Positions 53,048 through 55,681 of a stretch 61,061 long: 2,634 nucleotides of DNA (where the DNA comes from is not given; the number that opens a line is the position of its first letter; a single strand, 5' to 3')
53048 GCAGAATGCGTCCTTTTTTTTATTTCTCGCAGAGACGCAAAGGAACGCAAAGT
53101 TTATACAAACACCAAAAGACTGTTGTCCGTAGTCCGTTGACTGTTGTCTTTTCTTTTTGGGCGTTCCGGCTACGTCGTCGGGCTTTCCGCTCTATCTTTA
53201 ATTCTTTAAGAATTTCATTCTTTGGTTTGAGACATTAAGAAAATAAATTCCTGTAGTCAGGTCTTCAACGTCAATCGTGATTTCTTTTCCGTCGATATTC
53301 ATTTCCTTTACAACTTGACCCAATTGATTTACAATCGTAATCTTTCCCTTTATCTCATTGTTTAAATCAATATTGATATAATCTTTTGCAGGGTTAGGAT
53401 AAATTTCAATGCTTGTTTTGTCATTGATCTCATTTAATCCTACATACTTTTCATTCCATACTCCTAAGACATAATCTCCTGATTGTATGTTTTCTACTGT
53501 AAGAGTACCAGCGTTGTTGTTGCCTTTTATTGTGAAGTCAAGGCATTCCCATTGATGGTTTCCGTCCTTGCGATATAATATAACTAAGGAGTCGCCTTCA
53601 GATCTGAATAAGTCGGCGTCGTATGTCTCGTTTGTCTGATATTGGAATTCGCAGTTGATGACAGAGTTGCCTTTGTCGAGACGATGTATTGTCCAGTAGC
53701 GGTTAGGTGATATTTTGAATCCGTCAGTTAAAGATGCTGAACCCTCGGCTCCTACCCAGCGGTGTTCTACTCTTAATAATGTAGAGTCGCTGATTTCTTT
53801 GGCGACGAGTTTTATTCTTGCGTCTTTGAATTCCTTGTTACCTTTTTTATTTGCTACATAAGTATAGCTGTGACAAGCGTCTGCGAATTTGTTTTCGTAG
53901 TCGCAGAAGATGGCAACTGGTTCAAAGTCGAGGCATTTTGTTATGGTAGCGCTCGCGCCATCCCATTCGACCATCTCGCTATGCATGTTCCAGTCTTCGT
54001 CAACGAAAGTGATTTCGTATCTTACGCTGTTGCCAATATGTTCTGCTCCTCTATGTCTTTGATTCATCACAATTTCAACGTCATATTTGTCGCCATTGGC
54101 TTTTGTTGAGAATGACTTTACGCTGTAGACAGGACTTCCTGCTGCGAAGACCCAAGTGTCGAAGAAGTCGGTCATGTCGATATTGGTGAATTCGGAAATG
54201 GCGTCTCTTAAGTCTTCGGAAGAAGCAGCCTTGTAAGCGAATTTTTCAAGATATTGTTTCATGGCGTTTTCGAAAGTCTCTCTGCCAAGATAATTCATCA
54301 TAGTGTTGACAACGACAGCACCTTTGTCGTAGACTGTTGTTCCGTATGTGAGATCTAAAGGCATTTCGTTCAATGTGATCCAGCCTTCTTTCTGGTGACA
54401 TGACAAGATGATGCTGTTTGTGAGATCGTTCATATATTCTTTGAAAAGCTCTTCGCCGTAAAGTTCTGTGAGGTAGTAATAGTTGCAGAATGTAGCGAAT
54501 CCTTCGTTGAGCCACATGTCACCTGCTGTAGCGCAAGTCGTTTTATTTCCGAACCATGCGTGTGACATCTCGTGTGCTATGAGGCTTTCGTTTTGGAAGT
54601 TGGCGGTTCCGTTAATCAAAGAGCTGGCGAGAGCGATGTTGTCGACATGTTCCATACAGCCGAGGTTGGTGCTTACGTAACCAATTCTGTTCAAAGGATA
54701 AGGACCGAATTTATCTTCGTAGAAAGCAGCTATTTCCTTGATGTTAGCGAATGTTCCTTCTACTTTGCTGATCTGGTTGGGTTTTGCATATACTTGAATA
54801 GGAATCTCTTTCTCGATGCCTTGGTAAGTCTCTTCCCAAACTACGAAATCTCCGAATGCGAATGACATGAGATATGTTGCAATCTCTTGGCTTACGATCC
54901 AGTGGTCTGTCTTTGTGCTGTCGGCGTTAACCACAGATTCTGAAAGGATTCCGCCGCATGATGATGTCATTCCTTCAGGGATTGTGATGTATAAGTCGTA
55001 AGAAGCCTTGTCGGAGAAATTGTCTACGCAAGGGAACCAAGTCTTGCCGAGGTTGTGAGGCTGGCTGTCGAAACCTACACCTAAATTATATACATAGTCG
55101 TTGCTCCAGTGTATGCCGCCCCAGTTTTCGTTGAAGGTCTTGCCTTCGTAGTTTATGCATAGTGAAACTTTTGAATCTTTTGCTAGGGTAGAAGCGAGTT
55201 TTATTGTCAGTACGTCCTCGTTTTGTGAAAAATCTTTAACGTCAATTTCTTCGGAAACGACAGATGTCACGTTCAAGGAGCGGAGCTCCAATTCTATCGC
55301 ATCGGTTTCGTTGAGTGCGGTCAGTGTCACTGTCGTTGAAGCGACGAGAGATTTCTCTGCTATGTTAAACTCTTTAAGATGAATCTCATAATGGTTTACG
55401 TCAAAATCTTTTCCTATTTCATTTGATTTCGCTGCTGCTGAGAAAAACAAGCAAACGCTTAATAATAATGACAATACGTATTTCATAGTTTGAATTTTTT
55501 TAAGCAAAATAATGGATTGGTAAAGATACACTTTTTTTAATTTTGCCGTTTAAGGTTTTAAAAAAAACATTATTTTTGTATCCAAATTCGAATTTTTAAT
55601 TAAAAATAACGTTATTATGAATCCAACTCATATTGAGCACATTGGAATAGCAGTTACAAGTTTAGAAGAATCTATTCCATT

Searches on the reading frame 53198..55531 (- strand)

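Call 13: search_protein_families(library=pfam, proteins=[window:53198-55531:-])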
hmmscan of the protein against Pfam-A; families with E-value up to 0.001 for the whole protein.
window:53198-55531:- (777 aa): 3 families
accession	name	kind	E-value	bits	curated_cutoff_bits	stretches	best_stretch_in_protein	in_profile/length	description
PF01433.26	Peptidase_M1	-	9.8e-33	114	27.7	1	265-460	7-218/218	Peptidase family M1 domain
PF17900.6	Peptidase_M1_N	-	1.8e-17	64.5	25.8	1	46-221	3-186/186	Peptidase M1 N-terminal domain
PF18962.6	Por_Secre_tail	-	5.5e-15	55.9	27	1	710-773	1-68/75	Secretion system C-terminal sorting domain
